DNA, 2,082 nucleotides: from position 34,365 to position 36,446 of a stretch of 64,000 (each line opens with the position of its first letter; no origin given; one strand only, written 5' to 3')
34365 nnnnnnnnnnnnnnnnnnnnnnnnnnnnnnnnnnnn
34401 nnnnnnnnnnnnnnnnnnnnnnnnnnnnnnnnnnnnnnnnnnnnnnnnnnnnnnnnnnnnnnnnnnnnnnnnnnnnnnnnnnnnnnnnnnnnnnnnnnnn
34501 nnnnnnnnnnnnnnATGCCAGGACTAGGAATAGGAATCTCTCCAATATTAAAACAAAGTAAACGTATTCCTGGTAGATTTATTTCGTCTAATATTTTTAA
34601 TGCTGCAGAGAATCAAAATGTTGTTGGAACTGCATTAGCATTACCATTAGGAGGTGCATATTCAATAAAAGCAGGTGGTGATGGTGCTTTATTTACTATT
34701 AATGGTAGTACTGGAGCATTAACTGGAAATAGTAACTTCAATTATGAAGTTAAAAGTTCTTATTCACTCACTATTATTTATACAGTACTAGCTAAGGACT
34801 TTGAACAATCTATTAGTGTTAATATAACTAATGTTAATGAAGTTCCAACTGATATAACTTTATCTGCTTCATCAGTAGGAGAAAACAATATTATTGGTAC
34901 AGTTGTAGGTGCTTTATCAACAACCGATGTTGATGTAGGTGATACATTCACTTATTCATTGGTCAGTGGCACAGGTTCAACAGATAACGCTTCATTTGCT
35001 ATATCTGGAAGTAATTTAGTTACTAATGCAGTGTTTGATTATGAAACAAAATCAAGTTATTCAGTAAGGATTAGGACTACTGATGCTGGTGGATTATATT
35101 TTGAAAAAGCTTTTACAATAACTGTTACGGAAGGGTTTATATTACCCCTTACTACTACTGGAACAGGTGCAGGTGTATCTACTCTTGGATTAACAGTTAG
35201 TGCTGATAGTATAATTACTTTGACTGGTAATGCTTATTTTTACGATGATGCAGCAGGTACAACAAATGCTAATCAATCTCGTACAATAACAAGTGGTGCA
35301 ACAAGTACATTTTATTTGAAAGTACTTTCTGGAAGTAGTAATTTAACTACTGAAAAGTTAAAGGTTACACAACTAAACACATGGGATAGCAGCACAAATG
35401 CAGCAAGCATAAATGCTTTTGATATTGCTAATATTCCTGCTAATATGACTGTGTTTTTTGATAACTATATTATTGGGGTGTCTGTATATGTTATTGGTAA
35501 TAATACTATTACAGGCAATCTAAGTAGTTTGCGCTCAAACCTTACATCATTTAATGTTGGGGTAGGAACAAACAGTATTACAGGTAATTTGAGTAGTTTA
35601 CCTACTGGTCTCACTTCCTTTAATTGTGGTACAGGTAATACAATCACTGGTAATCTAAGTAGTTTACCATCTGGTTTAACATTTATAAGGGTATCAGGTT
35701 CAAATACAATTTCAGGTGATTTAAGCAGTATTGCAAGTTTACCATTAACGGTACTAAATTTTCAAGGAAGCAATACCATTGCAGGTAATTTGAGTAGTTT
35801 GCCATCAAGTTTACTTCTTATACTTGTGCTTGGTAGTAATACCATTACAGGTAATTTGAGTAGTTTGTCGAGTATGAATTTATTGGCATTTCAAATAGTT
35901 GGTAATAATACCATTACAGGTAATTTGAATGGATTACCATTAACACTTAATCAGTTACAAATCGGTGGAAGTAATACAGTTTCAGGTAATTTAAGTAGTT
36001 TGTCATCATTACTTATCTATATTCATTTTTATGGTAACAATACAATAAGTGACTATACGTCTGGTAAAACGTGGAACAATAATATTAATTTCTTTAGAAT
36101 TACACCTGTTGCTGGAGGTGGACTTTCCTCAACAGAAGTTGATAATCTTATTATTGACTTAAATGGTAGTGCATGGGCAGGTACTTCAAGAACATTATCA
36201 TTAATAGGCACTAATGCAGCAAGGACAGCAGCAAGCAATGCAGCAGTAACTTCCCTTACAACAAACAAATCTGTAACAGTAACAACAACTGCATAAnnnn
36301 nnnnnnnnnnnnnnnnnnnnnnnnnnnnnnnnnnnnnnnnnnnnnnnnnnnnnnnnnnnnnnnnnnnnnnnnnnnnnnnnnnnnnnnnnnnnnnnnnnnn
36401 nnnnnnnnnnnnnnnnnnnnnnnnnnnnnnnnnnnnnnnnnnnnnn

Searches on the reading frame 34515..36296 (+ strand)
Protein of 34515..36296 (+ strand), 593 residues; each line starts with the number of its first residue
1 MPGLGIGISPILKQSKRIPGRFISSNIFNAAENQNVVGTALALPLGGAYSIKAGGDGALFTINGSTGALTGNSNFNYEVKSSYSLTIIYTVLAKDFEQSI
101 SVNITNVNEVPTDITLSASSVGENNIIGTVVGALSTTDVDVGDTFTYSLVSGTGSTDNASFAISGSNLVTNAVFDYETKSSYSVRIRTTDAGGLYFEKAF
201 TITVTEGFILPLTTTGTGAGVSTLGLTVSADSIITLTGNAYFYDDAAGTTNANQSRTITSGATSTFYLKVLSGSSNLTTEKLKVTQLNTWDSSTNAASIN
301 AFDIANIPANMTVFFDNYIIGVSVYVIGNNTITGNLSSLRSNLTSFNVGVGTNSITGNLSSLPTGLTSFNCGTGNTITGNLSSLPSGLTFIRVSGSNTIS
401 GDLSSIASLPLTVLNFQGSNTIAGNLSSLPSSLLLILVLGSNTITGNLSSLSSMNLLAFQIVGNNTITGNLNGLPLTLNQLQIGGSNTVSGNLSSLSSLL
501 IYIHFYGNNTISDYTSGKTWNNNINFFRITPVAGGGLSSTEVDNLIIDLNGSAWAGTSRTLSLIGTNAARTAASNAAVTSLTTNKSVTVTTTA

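Call 12: search_protein_families(library=phrogs, max_evalue=0.001, proteins=[window:34515-36293:+])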
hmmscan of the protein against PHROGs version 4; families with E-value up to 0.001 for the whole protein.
seq(593 aa): 0 families

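Call 32: search_protein_families(library=pfam, max_evalue=0.01, proteins=[window:34515-36296:+])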
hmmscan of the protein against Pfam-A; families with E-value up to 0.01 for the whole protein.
window:34515-36296:+ (593 aa): 1 family
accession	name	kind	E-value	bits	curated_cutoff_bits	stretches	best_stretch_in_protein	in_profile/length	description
PF00028.23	Cadherin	-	5e-12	46.5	28.8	2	120-196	4-82/93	Cadherin domain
